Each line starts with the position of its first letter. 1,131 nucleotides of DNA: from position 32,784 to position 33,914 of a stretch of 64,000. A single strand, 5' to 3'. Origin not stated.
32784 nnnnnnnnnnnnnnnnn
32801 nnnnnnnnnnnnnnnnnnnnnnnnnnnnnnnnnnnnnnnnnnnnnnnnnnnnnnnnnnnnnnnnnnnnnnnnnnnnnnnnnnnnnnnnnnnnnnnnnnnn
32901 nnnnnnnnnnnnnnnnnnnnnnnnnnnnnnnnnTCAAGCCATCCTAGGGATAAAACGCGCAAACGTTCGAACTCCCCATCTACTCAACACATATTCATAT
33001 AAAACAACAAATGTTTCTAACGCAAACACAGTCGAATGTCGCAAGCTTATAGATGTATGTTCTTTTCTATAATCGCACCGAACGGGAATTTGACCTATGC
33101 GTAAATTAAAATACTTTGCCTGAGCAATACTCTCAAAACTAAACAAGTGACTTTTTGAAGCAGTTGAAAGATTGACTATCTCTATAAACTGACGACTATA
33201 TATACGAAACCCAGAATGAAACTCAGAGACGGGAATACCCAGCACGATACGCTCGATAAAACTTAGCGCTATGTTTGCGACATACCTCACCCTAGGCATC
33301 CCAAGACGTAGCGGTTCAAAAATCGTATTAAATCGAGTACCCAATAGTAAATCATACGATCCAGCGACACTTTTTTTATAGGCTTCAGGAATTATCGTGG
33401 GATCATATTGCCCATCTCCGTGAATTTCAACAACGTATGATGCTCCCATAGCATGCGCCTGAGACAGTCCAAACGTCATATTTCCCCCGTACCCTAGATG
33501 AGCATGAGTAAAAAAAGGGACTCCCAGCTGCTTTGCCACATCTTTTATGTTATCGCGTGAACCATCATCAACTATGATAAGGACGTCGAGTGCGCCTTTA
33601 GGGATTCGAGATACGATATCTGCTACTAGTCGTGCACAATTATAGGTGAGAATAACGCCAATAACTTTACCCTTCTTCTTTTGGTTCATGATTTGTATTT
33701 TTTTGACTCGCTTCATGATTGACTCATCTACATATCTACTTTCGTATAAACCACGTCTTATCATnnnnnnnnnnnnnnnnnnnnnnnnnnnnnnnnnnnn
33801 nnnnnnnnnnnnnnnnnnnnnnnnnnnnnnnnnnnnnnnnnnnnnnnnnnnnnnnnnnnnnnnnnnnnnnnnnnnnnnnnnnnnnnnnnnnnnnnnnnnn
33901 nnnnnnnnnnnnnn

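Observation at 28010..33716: Module 2: a tailoring-rich cluster suggesting an N-acetylated, C-methylated amino-deoxyhexose donor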

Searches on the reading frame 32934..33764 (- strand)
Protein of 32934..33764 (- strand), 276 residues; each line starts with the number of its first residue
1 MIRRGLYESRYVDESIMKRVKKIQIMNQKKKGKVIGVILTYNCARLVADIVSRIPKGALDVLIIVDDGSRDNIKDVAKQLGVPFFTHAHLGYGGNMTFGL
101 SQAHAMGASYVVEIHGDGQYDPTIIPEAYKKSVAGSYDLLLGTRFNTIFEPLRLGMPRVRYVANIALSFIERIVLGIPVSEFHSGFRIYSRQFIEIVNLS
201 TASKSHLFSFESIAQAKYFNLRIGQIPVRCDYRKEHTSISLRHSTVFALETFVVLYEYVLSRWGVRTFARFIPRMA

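Call 3: search_protein_families(library=pfam, proteins=[window:32934-33764:-])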
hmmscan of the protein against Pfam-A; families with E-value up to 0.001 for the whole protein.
window:32934-33764:- (276 aa): 1 family
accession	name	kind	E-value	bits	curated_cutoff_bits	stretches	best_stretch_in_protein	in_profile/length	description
PF00535.33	Glycos_transf_2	-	1.4e-12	48.3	23.3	1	37-194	3-164/168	Glycosyl transferase family 2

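Call 4: search_protein_families(library=ncbifam, proteins=[window:32934-33764:-])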
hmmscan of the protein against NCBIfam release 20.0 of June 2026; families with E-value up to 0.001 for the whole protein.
window:32934-33764:- (276 aa): 6 families
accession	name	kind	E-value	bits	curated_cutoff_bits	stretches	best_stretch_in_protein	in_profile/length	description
NF058614.1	PPMAGASynPpgS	equivalog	3.7e-17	62.5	370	1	37-233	5-199/226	polyprenyl-phospho-N-acetylgalactosaminyl synthase PpgS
TIGR04182.1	glyco_TIGR04182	equivalog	1.6e-12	47.5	325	1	35-241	3-201/293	S-layer glycoprotein N-glycosyltransferase AglJ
NF041391.1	DPhHxTase_Halo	equivalog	2.4e-09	36.5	375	1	41-201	4-157/213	dolichyl-phosphate hexose transferase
NF050113.1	gal_furan_GlfT1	equivalog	0.00027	20.3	330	1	34-121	1-93/290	galactofuranosyltransferase GlfT1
TIGR04283.1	glyco_like_mftF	equivalog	0.00034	20.3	182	1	44-168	11-130/221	TIGR04283 family arsenosugar biosynthesis glycosyltransferase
NF010496.0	PRK13915.1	equivalog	0.00096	18.3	262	0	22-82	20-86/307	glucosyl-3-phosphoglycerate synthase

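Call 24: search_solved_structures(query=window:32934-33764:-, max_evalue=0.00001)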
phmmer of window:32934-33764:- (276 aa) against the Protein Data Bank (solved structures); distinct sequences matched with E-value up to 0.00001: 0.

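Call 50: find_homologous_proteins(query=window:32934-33764:-)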
Query window:32934-33764:- (276 aa): 2555 proteins with E <= 0.001 among 3304 candidates; the best 120 are listed.
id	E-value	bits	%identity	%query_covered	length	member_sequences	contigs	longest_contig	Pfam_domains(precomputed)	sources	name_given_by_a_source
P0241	1.1e-162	558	100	91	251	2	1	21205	PF00535.33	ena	-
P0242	5.1e-141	487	86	90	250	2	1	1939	PF00535.33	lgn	-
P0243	4.4e-138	477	86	89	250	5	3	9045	PF00535.33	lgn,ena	-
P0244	1.4e-133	462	82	89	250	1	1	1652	PF00535.33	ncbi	-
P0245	3.2e-128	445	76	92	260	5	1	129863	PF00535.33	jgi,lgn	jgi:glycosyltransferase involved in cell wall biosynthesis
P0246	3.0e-126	438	80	88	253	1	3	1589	PF00535.33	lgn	-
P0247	3.6e-90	320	57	89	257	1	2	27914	PF00535.33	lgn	-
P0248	1.2e-86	308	58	88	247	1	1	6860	PF00535.33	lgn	-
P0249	3.6e-86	307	55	86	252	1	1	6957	PF00535.33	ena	-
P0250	2.7e-85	304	59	86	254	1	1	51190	PF00535.33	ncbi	-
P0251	1.9e-84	301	53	91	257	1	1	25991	PF00535.33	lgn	-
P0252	6.6e-84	299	55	88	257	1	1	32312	PF00535.33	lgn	-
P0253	2.0e-83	298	55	86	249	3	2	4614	PF00535.33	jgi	-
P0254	2.8e-83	297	53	87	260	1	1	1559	PF00535.33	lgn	-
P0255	7.7e-83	296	54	87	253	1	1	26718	PF00535.33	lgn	-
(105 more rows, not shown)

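Call 61: predict_structure(alignment_id=A2)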
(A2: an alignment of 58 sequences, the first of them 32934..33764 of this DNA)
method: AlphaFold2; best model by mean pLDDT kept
length: 276 residues; sequences in the alignment: 58
mean_pLDDT: 91.5   pTM: 0.87
mean pLDDT of the five models: 91.5, 91.3, 90.9, 90.6, 90.3
residues with pLDDT >= 90: 220; 70-90: 34; 50-70: 19; < 50: 3
segments of 3 or more residues with pLDDT < 50: none
pLDDT, mean of each block of 10 residues (from residue 1): 53 71 66 95 96 97 98 97 97 98 97 94 97 98 94 93 95 95 90 97 96 97 96 84 91 97 94 85
secondary structure, 60 per line:
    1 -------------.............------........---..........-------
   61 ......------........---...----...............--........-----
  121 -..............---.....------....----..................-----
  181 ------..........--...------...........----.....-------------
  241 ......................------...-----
elements in order: H14-26 E33-40 H44-53 E61-66 H73-80 E84-86 H91-105 E108-115 H122-135 E139-143 H150-153 H158-175 E187-190 H191-196 H208-218 E223-227 H241-262

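Call 64: fold_search(model_id=the predicted structure, library=pdb)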
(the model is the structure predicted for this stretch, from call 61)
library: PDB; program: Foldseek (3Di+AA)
matches with E <= 10: 1468; with E <= 0.001: 371
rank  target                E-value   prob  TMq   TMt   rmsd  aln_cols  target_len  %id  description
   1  5jt0                  2.0e-10  1.00  0.62  0.61   4.0       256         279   16  Crystal structure of glucosyl-3-phosphoglycerate synthase from Mycobacterium tuberculosis in complex with Mn2+, uridine- (released 2017-05-24)
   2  7pdo                  2.1e-10  1.00  0.64  0.60   8.7       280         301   17  Crystal structure of Mycobacterium hassiacum glucosyl-3-phosphoglycerate synthase at pH 5.5 in complex with UDP (released 2023-02-15)
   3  7p8g                  2.5e-10  1.00  0.63  0.58   8.9       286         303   16  Crystal structure of Mycobacterium hassiacum glucosyl-3-phosphoglycerate synthase at pH 5.5 - apo form (released 2023-01-25)
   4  5jqx_A                3.2e-10  1.00  0.63  0.62   3.7       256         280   18  Crystal structure of glucosyl-3-phosphoglycerate synthase from Mycobacterium tuberculosis in complex with phosphoglyce (released 2017-05-24)
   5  5juc                  3.2e-10  1.00  0.63  0.62   4.1       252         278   17  Crystal structure of glucosyl-3-phosphoglycerate synthase from Mycobacterium tuberculosis in complex with Mn2+, uridine- (released 2017-05-24)
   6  4y7f                  5.9e-10  1.00  0.60  0.60   4.2       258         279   16  Crystal structure of glucosyl-3-phosphoglycerate synthase from Mycobacterium tuberculosis in complex with Mn2+, uridine- (released 2015-07-15)
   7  4y6n                  7.1e-10  1.00  0.63  0.62   3.7       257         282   18  Crystal structure of glucosyl-3-phosphoglycerate synthase from Mycobacterium tuberculosis in complex with Mn2+, uridine- (released 2015-07-15)
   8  7pd5                  8.0e-10  1.00  0.64  0.59   5.6       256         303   16  Crystal structure of Mycobacterium hassiacum glucosyl-3-phosphoglycerate synthase at pH 5.5 in complex with 4-aminobenzo (released 2023-02-15)
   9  4dec                  8.5e-10  1.00  0.63  0.62   5.7       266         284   16  Crystal structure of glucosyl-3-phosphoglycerate synthase from Mycobacterium tuberculosis in complex with Mn2+, uridine- (released 2012-06-06)
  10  7pe4                  9.6e-10  1.00  0.63  0.56   5.8       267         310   19  Crystal structure of Mycobacterium hassiacum glucosyl-3-phosphoglycerate synthase at pH 5.5 in complex with UDP-glucose (released 2023-02-22)
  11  5mlz                  1.1e-09  1.00  0.61  0.49   3.9       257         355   18  Dolichyl phosphate mannose synthase in complex with GDP and Mg2+ (released 2017-08-09)
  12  5jqx_C                1.1e-09  1.00  0.62  0.61   6.1       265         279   17  Crystal structure of glucosyl-3-phosphoglycerate synthase from Mycobacterium tuberculosis in complex with phosphoglyce (released 2017-05-24)
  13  4y6u                  1.1e-09  1.00  0.61  0.60   6.2       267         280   17  Mycobacterial protein (released 2015-07-15)
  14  4de7                  1.4e-09  1.00  0.63  0.62   5.7       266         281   15  Crystal structure of glucosyl-3-phosphoglycerate synthase from Mycobacterium tuberculosis in complex with Mg2+ and uridi (released 2012-06-06)
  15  4y7g                  1.5e-09  1.00  0.62  0.62   4.0       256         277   16  Crystal structure of glucosyl-3-phosphoglycerate synthase from Mycobacterium tuberculosis in complex with Mn2+, uridine- (released 2015-07-15)
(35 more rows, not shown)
